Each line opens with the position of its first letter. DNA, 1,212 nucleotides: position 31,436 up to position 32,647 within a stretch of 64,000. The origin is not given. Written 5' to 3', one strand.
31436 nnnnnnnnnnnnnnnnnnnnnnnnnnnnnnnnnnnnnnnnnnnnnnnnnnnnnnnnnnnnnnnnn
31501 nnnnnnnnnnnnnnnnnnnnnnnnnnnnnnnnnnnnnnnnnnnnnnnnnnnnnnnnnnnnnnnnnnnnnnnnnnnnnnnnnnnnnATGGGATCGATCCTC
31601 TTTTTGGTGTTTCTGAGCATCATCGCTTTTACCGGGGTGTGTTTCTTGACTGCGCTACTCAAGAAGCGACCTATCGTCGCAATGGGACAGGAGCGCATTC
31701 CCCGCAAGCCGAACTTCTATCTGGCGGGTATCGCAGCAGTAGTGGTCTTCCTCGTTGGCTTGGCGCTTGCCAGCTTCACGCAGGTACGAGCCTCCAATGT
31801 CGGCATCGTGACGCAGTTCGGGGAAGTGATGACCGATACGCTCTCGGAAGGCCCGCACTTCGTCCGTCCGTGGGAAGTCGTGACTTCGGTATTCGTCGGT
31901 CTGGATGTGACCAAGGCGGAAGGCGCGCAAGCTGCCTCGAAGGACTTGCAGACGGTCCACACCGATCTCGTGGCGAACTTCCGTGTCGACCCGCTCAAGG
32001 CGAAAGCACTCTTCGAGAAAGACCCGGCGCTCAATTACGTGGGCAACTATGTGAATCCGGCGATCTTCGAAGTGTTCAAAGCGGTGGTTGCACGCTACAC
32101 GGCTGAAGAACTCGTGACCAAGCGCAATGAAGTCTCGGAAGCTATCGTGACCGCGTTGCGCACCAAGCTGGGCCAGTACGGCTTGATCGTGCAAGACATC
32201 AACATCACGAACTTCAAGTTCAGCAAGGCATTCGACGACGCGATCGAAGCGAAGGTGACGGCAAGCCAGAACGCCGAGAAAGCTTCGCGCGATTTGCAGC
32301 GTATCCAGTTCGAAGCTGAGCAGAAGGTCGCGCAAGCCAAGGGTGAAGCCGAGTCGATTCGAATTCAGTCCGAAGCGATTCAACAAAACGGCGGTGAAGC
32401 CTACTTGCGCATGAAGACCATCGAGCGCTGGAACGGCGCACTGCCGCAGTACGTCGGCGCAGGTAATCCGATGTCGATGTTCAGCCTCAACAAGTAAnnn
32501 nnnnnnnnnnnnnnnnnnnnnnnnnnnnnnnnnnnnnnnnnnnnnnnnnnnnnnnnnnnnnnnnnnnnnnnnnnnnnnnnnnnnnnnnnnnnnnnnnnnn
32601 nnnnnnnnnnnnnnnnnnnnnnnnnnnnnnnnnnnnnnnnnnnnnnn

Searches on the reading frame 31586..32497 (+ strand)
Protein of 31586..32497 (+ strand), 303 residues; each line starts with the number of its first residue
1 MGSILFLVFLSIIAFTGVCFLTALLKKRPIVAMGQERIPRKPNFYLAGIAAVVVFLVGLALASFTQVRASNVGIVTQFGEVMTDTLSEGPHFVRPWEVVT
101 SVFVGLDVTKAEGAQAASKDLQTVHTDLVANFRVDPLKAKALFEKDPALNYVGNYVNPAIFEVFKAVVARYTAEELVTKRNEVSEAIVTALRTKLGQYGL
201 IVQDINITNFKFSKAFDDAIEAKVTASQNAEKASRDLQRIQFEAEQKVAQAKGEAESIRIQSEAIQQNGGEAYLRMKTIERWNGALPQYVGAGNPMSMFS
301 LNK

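Call 23: search_protein_families(library=phrogs, proteins=[window:31586-32497:+], max_evalue=0.001)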
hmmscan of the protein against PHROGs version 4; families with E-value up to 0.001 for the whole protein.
window:31586-32497:+ (303 aa): 2 families
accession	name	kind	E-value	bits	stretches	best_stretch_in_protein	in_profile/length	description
phrog_200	-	other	7.3e-46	158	1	6-297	46-353/379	lipoprotein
phrog_38808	-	unknown function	1.7e-09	38.8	1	249-294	17-60/68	-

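Call 24: search_protein_families(library=pfam, proteins=[window:31586-32497:+], max_evalue=0.001)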
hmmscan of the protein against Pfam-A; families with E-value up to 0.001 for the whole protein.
window:31586-32497:+ (303 aa): 1 family
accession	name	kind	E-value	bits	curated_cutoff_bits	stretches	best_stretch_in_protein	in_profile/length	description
PF01145.31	Band_7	-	3.1e-26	92.9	23.6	1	66-254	2-175/176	SPFH domain / Band 7 family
